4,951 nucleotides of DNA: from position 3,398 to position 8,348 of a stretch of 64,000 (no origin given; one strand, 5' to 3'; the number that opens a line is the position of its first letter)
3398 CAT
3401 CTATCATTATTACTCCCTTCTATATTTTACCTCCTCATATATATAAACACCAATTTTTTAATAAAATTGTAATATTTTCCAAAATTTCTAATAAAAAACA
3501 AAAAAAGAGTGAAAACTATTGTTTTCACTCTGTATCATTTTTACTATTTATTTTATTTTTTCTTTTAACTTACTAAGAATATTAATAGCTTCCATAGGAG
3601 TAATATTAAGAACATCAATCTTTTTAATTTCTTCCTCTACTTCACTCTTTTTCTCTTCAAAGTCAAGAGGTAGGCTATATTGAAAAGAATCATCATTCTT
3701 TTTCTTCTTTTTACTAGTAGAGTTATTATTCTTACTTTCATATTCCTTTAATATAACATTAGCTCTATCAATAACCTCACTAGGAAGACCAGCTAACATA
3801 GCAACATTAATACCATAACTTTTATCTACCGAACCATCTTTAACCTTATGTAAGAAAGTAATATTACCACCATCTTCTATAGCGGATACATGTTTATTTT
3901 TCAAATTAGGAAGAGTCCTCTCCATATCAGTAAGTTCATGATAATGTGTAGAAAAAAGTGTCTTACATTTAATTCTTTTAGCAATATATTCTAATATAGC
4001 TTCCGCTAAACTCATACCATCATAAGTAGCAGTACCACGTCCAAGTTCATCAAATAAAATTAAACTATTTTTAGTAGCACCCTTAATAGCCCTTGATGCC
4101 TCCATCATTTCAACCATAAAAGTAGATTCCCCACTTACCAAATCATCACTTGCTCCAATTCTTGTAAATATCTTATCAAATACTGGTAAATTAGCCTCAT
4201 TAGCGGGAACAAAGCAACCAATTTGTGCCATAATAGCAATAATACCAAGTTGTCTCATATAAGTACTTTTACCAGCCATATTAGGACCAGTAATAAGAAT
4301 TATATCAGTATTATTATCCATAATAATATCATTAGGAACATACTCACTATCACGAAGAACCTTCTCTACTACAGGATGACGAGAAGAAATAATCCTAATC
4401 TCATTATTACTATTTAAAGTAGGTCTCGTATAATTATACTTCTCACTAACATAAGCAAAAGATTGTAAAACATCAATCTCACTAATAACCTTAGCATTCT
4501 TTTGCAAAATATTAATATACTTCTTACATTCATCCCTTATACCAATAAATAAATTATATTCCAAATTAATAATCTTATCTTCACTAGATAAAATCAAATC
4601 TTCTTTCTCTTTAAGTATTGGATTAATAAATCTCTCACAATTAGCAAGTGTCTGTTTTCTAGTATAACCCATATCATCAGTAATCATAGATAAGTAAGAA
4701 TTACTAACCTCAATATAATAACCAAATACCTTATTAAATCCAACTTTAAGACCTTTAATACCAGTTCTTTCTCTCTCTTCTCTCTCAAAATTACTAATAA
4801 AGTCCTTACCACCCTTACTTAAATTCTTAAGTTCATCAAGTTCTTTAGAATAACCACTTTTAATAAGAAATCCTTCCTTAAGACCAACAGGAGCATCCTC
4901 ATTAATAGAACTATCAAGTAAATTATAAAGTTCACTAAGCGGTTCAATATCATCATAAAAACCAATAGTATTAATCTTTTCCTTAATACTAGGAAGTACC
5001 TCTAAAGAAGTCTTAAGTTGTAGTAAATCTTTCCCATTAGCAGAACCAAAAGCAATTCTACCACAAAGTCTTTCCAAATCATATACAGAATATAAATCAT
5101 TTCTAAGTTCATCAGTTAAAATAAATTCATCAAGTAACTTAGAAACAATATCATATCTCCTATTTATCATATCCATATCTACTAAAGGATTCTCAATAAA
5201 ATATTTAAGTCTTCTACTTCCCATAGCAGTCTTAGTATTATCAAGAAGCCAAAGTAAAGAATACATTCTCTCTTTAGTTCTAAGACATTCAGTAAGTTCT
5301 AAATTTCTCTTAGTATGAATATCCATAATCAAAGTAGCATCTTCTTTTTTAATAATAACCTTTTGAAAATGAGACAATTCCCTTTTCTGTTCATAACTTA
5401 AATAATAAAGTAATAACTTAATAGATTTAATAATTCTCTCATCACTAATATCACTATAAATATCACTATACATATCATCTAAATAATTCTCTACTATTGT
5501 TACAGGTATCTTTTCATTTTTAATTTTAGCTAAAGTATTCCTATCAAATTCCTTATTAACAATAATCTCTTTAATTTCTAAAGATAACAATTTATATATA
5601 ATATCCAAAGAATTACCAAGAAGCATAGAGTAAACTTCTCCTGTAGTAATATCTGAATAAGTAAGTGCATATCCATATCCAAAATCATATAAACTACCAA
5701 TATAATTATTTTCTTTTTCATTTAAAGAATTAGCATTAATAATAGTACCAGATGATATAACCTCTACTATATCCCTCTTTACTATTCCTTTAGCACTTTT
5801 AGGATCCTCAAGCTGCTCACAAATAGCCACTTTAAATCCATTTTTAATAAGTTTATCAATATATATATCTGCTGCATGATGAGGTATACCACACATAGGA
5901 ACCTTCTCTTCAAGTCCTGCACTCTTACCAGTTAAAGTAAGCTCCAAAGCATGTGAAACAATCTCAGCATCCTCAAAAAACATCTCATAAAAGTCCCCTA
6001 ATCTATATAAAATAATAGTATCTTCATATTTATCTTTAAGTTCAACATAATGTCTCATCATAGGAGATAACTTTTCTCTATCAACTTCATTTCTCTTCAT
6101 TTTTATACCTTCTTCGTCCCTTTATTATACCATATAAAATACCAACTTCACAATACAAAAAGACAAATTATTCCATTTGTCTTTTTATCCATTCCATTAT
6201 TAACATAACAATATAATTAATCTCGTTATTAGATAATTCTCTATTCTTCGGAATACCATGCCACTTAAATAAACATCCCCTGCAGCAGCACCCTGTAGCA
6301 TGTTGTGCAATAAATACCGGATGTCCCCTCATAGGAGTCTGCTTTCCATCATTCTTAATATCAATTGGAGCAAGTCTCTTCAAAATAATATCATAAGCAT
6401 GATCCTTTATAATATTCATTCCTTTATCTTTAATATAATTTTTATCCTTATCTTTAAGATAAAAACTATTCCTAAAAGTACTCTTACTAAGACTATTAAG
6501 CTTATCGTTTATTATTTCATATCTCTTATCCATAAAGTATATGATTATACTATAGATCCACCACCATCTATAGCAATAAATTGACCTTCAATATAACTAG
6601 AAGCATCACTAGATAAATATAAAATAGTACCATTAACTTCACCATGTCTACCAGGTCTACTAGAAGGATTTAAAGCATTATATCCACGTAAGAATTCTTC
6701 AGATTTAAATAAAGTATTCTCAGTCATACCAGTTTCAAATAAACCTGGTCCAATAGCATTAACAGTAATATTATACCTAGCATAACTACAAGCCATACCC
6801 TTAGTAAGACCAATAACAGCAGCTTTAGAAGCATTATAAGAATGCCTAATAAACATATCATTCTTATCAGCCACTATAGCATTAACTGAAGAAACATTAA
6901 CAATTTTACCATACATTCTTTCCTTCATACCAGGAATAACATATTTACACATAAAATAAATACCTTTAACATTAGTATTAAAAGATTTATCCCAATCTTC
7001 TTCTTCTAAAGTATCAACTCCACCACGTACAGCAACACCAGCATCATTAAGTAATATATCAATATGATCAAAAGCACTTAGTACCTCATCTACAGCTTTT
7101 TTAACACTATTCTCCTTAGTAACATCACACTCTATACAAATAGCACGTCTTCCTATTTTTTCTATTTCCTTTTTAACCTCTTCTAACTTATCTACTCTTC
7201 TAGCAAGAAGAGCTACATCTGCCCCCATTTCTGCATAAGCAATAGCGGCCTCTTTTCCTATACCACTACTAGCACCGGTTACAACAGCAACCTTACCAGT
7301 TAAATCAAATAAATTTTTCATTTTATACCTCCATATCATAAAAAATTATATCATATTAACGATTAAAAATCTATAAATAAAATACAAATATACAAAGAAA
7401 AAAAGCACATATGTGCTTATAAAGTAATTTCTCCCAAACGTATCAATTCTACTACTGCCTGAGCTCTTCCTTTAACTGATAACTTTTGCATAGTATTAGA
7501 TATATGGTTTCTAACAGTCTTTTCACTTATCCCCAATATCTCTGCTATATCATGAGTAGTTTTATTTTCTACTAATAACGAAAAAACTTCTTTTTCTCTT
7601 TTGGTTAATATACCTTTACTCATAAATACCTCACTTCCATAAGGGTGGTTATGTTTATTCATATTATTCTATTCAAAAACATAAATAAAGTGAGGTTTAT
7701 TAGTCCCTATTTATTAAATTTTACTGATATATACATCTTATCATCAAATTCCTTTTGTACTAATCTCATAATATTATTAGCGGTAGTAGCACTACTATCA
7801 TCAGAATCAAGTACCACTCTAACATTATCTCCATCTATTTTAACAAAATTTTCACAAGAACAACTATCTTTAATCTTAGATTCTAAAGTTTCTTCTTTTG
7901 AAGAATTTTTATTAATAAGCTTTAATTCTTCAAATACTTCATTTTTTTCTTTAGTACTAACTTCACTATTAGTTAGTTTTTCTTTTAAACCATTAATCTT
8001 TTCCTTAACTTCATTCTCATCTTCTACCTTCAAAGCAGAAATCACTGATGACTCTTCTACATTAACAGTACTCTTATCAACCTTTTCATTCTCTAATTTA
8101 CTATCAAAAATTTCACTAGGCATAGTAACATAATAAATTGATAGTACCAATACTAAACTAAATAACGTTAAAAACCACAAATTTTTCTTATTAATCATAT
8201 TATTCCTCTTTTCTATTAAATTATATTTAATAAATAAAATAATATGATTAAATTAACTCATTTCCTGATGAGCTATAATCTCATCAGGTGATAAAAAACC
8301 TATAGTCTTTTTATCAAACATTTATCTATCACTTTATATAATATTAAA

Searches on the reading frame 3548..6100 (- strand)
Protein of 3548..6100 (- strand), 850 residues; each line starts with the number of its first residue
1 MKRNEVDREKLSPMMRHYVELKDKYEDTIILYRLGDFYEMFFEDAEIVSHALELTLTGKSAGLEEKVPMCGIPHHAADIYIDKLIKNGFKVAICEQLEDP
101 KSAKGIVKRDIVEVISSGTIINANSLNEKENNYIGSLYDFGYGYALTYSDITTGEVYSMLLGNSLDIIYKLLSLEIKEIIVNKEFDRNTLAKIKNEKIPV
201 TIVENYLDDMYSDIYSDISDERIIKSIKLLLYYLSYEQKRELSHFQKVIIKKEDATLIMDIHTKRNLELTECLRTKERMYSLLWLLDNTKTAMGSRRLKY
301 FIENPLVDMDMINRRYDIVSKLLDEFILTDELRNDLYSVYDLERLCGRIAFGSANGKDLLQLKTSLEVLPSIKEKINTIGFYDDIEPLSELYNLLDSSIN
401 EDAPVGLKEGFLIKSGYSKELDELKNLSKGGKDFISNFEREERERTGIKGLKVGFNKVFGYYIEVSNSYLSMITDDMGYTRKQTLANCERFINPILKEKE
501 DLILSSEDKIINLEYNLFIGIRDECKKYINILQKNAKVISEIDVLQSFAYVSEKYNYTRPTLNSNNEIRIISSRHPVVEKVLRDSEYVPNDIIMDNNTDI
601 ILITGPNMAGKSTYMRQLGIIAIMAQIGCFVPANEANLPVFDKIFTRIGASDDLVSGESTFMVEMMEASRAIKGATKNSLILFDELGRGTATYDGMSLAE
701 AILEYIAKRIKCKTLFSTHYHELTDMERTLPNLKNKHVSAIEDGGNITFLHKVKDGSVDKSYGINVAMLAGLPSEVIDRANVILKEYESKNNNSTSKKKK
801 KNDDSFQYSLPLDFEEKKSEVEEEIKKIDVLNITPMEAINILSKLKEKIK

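Call 29: search_protein_families(library=pfam, proteins=[window:3548-6100:-], max_evalue=0.00001)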
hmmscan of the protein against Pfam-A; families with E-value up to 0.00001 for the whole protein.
window:3548-6100:- (850 aa): 5 families
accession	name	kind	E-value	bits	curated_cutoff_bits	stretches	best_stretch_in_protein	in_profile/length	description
PF00488.27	MutS_V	-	1.9e-83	279.5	30.2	1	601-786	1-186/188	MutS domain V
PF05192.23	MutS_III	-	1.9e-48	165.8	34.1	1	262-549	1-194/194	MutS domain III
PF01624.25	MutS_I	-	6.1e-43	146.1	20.6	1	13-122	2-111/113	MutS domain I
PF05190.23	MutS_IV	-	3.7e-24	85.3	22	1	416-508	1-91/92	MutS family domain IV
PF05188.22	MutS_II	-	5e-06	27.4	25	0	132-245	1-132/133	MutS domain II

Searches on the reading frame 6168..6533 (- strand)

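Call 29: search_protein_families(library=pfam, proteins=[window:6168-6533:-], max_evalue=0.00001)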
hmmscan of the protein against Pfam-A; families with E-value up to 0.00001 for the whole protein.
window:6168-6533:- (121 aa): 1 family
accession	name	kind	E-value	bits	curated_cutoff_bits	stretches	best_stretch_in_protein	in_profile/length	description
PF13811.11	DUF4186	-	1.4e-50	170.4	25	1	11-117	3-109/109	Domain of unknown function (DUF4186)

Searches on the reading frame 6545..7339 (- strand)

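Call 29: search_protein_families(library=pfam, proteins=[window:6545-7339:-], max_evalue=0.00001)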
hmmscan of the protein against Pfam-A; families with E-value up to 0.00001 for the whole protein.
window:6545-7339:- (264 aa): 3 families
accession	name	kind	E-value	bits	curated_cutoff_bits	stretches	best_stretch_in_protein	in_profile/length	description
PF00106.31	adh_short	-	2e-58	197.6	26.6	1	16-208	1-189/195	short chain dehydrogenase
PF13561.12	adh_short_C2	-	3e-58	197.6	27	1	22-260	1-234/236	Enoyl-(Acyl carrier protein) reductase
PF08659.16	KR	-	1.8e-13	51.2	22.6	1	19-156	4-141/180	KR domain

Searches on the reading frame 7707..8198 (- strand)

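Call 29: search_protein_families(library=pfam, proteins=[window:7707-8198:-], max_evalue=0.00001)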
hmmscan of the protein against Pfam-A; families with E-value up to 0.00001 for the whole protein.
window:7707-8198:- (163 aa): 1 family
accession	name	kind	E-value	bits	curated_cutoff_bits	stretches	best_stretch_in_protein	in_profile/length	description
PF12685.13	SpoIIIAH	-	1.1e-11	45.5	30.6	1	41-152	69-183/191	SpoIIIAH-like protein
